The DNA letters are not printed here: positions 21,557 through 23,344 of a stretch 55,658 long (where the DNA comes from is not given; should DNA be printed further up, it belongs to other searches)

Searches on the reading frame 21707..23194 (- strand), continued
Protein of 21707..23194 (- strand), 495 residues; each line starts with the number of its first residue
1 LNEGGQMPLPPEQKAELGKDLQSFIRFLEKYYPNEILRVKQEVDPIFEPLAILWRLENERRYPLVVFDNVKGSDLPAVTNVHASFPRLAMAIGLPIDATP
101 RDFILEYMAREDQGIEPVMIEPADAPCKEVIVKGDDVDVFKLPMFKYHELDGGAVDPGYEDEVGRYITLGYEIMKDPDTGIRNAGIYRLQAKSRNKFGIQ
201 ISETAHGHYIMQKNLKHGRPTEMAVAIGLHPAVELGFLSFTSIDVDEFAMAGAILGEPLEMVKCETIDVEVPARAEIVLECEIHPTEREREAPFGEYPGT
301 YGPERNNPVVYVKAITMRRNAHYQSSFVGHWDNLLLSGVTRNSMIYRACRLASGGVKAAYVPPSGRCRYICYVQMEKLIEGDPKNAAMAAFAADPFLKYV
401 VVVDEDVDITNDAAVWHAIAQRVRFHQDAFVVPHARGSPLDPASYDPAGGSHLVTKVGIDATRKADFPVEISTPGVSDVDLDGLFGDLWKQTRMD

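Call 54: find_related_loci(query=window:21707-23176:-, collection=genome_contigs, flank=10000)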
Query window:21707-23176:- (489 aa) in genome_contigs; peptide patterns used: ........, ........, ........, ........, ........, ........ (x = any residue, [..] = any of these).
120 stretches matched a pattern; 100 encode a relative of the query (tblastn E <= 1e-3); the best 80 are kept; 79 distinct loci.
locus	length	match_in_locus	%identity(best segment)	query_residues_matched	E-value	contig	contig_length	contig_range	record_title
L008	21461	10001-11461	91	3-489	0e+0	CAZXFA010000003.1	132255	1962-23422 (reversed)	MAG TPA_asm: uncultured Actinomycetes bacterium isolate SRP321284_co1_126 genome assembly, contig: NODE_121_length_13225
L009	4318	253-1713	89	3-489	0e+0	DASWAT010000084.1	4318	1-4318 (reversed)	MAG TPA_asm: Actinomycetota bacterium isolate SMAG_U2663 k141_134925, whole genome shotgun sequence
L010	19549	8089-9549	90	3-489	0e+0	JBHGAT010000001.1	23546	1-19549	MAG: Candidatus Velamenicoccus archaeovorus isolate SBS.BIN.93 SBSBIN93_contig_1, whole genome shotgun sequence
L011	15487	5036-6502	89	1-489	0e+0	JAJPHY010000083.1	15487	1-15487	MAG: Actinomycetota bacterium isolate Centralia_MAG_23 k107_20162674, whole genome shotgun sequence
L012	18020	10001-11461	87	3-489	0e+0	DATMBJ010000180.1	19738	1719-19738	MAG TPA_asm: Actinomycetota bacterium isolate SMAG_U13350 k141_257781, whole genome shotgun sequence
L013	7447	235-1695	87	3-489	0e+0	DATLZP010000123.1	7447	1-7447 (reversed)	MAG TPA_asm: Actinomycetota bacterium isolate SMAG_U13301 k141_483570, whole genome shotgun sequence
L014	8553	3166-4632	84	1-489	0e+0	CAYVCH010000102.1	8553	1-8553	MAG TPA_asm: uncultured Actinomycetes bacterium isolate binchicken_co30_51 genome assembly, contig: NODE_4955_length_855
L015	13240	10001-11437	82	11-489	0e+0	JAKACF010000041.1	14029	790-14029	MAG: Actinomycetes bacterium isolate WH2.bin86 NODE_7773_length_14029_cov_1.350525, whole genome shotgun sequence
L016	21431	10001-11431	80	11-489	0e+0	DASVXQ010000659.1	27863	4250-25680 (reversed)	MAG TPA_asm: Actinomycetes bacterium isolate SMAG_U2579 k141_1124017, whole genome shotgun sequence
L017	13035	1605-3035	79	11-489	0e+0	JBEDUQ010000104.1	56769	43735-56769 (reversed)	MAG: Actinomycetota bacterium isolate Bin.002.pasture_P2 k127_2642271, whole genome shotgun sequence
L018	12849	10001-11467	77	1-489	0e+0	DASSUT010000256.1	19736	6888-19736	MAG TPA_asm: Gaiella sp. isolate SMAG_U574 k141_381014, whole genome shotgun sequence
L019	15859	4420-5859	80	10-489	0e+0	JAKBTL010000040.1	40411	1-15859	MAG: Actinomycetes bacterium isolate MAS3.bin110 NODE_1749_length_40411_cov_7.280583, whole genome shotgun sequence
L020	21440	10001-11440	80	10-489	0e+0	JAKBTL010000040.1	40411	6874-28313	MAG: Actinomycetes bacterium isolate MAS3.bin110 NODE_1749_length_40411_cov_7.280583, whole genome shotgun sequence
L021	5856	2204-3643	80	10-489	0e+0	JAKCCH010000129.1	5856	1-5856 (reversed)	MAG: Actinomycetes bacterium isolate YP2.bin33 NODE_12642_length_5856_cov_3.163205, whole genome shotgun sequence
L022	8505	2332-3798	77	1-489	0e+0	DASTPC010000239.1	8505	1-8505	MAG TPA_asm: Gaiellaceae bacterium isolate SMAG_U2187 k141_1382553, whole genome shotgun sequence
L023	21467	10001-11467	77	1-489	0e+0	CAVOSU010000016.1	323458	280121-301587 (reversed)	MAG: uncultured Actinomycetes bacterium isolate MFD00392.bin.1.427 genome assembly, contig: contig_45012, whole genome s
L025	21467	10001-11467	76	1-489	0e+0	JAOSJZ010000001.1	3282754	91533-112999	MAG: Gaiella sp. isolate FR_16 FR-Gaiella-1_s1, whole genome shotgun sequence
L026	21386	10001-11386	67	11-484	0e+0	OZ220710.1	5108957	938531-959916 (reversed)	MAG: Thermodesulfobacteriota bacterium isolate dce1034a-8f23-488c-aa07-39e6c80a0035 genome assembly, chromosome: 1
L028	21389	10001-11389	68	10-484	0e+0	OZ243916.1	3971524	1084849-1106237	MAG: uncultured Candidatus Binatia bacterium isolate 2cc28cda-9127-4ec7-a469-3bb310e7266b genome assembly, chromosome: 1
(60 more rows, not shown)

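Call 90: search_protein_representatives(protein=window:21707-23176:-)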
Query: 489 residues. Proteins with E-value up to 0.001 (for the whole library): 5525; up to 1e-10: 2919; up to 1e-30: 763. The best 150 are listed.
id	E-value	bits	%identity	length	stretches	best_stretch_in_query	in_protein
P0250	1.2e-155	535.6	55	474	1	1-476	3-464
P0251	1.5e-133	462.8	68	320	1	9-336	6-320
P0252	1.7e-119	416.4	47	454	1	12-477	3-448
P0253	4.5e-119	415.0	69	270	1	217-485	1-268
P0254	8.3e-103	361.4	44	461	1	13-485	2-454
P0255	1.5e-94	334.1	42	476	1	13-466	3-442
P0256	4.9e-93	329.2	81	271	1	255-435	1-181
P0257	6.3e-92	325.5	43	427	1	47-476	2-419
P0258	7.1e-91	322.0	41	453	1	13-463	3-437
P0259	5.0e-89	315.9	42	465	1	12-483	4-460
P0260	6.0e-89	315.7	42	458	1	12-466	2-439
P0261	8.0e-88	312.0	40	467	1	13-458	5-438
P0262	1.8e-87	310.8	41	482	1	13-457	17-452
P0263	2.8e-87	310.2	51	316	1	69-396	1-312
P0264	2.9e-87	310.1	40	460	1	12-458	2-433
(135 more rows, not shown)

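Call 96: search_protein_families(library=pfam, proteins=[L026:2009-2989:+, L026:5545-9834:+, L026:11423-12211:+, L026:12259-13356:+, L026:13432-14460:+, L026:14480-15343:+, L028:4084-6432:+, L028:6429-7268:+, L028:11686-12783:+, L028:12875-13930:+], max_evalue=0.0001)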
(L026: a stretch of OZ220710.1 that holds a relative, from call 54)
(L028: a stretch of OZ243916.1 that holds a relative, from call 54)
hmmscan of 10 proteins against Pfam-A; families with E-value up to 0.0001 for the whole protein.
L026:2009-2989:+ (326 aa): 2 families
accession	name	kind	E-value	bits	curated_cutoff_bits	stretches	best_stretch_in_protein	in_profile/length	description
PF01548.23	DEDD_Tnp_IS110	-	2.1e-23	83.2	29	1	8-150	1-149/155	Transposase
PF02371.22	Transposase_20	-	4.9e-17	62.5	21.3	1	191-273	2-86/87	Transposase IS116/IS110/IS902 family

L026:5545-9834:+ (1429 aa): 0 families

L026:11423-12211:+ (262 aa): 1 family
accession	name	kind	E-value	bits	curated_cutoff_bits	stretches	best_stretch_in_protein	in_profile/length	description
PF01026.27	TatD_DNase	-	5.8e-46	157.4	27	1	3-242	1-252/253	TatD related DNase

L026:12259-13356:+ (365 aa): 1 family
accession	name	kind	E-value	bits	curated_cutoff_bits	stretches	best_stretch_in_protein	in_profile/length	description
PF02423.21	OCD_Mu_crystall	-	5.1e-38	131.2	24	1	95-328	84-294/314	Ornithine cyclodeaminase/mu-crystallin family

L026:13432-14460:+ (342 aa): 3 families
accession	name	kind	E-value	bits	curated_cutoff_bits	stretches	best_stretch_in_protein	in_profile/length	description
PF00730.31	HhH-GPD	-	2.7e-19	69.9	26.2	1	42-169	1-100/108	HhH-GPD superfamily base excision DNA repair protein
PF14815.12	NUDIX_4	-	7.9e-15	55.1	35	1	235-330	5-111/113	NUDIX domain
PF00633.29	HHH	-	4.4e-06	26.7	24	1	106-135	1-30/30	Helix-hairpin-helix motif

L026:14480-15343:+ (287 aa): 0 families

L028:4084-6432:+ (782 aa): 0 families

L028:6429-7268:+ (279 aa): 2 families
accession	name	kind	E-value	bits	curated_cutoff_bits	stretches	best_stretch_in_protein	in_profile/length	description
PF14518.11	Haem_oxygenas_2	-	6e-21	75.5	28.9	1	92-267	1-176/177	Iron-containing redox enzyme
PF03070.21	TENA_THI-4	-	8.2e-14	52.3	22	1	72-197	11-129/210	TENA/THI-4/PQQC family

L028:11686-12783:+ (365 aa): 1 family
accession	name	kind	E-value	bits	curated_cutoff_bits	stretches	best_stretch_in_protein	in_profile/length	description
PF02423.21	OCD_Mu_crystall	-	1.9e-38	132.6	24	1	3-328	5-294/314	Ornithine cyclodeaminase/mu-crystallin family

L028:12875-13930:+ (351 aa): 3 families
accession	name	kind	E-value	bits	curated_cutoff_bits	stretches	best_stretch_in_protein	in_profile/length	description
PF00730.31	HhH-GPD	-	6.6e-21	75.1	26.2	1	42-171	1-102/108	HhH-GPD superfamily base excision DNA repair protein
PF14815.12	NUDIX_4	-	1.7e-15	57.2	35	1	235-331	4-112/113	NUDIX domain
PF00633.29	HHH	-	2.9e-06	27.3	24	1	107-135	2-30/30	Helix-hairpin-helix motif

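Call 97: search_dna_similar(query=window:21707-23176:-, collection=plasmids, mode=protein, max_rows=15, max_evalue=1e-40)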
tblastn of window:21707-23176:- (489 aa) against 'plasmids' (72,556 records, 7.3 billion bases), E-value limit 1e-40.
Records with a match: 158; places in all: 165; records where one place covers at least 80% of the query: 150.
Best place of each record, by identity: <60% 158.
By first word of the organism name: Sinorhizobium 78; Ensifer 11; Paraburkholderia 10; Caballeronia 8; Burkholderia 8; Paracoccus 7; Cupriavidus 6; Priestia 5; Brucella 5; Dinoroseobacter 3; and 13 more.
By predicted mobility (MOB-suite, as given by PLSDB): mobilizable 68; non-mobilizable 63; conjugative 27.
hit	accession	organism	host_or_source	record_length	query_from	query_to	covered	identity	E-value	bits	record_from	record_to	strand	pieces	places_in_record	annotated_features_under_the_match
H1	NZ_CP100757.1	Natrinema gelatinilyticum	marine sediment,sediment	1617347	7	460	93%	34.2%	2e-57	213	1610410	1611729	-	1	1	record has no annotation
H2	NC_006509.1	Geobacillus kaustophilus HTA426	isolated from the deepest Ocean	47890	16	476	94%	33.5%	2e-60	222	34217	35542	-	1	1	UbiD family decarboxylase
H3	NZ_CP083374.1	Ensifer canadensis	Melilotus albus,Cell Culture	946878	13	458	91%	33.8%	1e-49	189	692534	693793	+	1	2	UbiD family decarboxylase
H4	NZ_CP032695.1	Rhizobium jaguaris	Calliandra grandiflora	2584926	13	458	91%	33.6%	3e-49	189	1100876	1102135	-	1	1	none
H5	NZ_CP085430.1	Priestia megaterium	single cell,soil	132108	13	456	91%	33.7%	4e-54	203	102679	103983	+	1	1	non-oxidative hydroxyarylic acid decarboxylases subunit C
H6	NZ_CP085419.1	Priestia megaterium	single cell,soil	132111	13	456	91%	33.7%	4e-54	203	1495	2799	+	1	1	non-oxidative hydroxyarylic acid decarboxylases subunit C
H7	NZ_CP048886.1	Priestia megaterium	culture,agricultural soil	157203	13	456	91%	33.7%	4e-54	203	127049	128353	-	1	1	non-oxidative hydroxyarylic acid decarboxylases subunit C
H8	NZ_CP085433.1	Priestia megaterium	single cell,soil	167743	13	456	91%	33.7%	4e-54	203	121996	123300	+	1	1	non-oxidative hydroxyarylic acid decarboxylases subunit C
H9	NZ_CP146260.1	Priestia megaterium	Nicotiana tabacum L.,Cell ...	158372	13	456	91%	33.7%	4e-54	203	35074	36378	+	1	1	non-oxidative hydroxyarylic acid decarboxylases subunit C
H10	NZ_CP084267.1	Caballeronia sp. Lep1P3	Leptoglossus zonatus,Cell culture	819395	14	480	96%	31.9%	6e-48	185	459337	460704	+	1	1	UbiD family decarboxylase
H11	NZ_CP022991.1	Paraburkholderia aromaticivorans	-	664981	21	480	94%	32.2%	4e-44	174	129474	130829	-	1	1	UbiD family decarboxylase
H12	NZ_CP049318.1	Caballeronia sp. SBC2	whole organism,soil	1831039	42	480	90%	33.7%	2e-48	186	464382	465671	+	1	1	none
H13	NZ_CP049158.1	Caballeronia sp. SBC1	whole organism,soil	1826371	42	480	90%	33.7%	2e-48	186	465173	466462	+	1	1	none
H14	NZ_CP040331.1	Natrinema versiforme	-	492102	3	470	96%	31.4%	4e-54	203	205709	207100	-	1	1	UbiD family decarboxylase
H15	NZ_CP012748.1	Paraburkholderia caribensis MBA4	soil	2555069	7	456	92%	32.3%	2e-45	177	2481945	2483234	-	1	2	none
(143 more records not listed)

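Call 98: get_annotated_region(hit=H10, flank=10000)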
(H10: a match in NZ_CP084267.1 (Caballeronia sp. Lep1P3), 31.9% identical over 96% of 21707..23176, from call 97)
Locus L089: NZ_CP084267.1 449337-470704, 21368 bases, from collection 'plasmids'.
description: Caballeronia sp. Lep1P3 plasmid p1, complete sequence
organism: Caballeronia sp. Lep1P3 (NCBI taxid 2878150)
taxonomy: Bacteria; Pseudomonadota; Betaproteobacteria; Burkholderiales; Burkholderiaceae; Caballeronia; Caballeronia sp. Lep1P3
host: -; source: Leptoglossus zonatus,Cell culture; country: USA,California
typing (MOB-suite, as given by PLSDB): mobilizable; relaxase MOBP
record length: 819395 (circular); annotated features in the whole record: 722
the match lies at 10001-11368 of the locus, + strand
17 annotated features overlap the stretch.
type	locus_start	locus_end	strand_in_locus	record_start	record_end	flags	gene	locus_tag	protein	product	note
CDS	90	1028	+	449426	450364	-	-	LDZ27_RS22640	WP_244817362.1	3-keto-5-aminohexanoate cleavage protein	-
CDS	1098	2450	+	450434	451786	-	-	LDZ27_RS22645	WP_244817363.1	MFS transporter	GO:0055085 - transmembrane transport [Evidence IEA]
CDS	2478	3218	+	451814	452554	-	-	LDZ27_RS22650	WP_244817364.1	beta-ketoacyl-ACP reductase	-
CDS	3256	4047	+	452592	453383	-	-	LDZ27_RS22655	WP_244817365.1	SDR family oxidoreductase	-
CDS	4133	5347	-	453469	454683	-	hmpA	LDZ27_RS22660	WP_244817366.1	NO-inducible flavohemoprotein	GO:0051409 - response to nitrosative stress [Evidence IEA]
CDS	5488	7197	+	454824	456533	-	-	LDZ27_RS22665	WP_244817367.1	dihydroxyacetone kinase family protein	-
CDS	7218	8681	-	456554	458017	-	-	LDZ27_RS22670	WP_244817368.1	aldehyde dehydrogenase family protein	-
CDS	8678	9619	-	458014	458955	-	-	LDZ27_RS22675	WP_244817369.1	LysR family transcriptional regulator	GO:0006355 - regulation of DNA-templated transcription [Evidence IEA]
CDS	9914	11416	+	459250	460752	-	-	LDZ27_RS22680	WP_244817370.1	UbiD family decarboxylase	-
CDS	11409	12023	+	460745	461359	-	-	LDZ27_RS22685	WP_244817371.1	UbiX family flavin prenyltransferase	-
CDS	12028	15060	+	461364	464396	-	-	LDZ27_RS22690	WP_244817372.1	molybdopterin cofactor-binding domain-containing protein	-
CDS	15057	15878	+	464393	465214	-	-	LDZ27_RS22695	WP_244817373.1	FAD binding domain-containing protein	-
CDS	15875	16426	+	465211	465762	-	-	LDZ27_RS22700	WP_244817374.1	(2Fe-2S)-binding protein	-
CDS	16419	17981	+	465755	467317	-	-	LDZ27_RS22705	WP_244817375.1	AMP-binding protein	-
CDS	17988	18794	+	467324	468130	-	-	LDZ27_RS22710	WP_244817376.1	enoyl-CoA hydratase-related protein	-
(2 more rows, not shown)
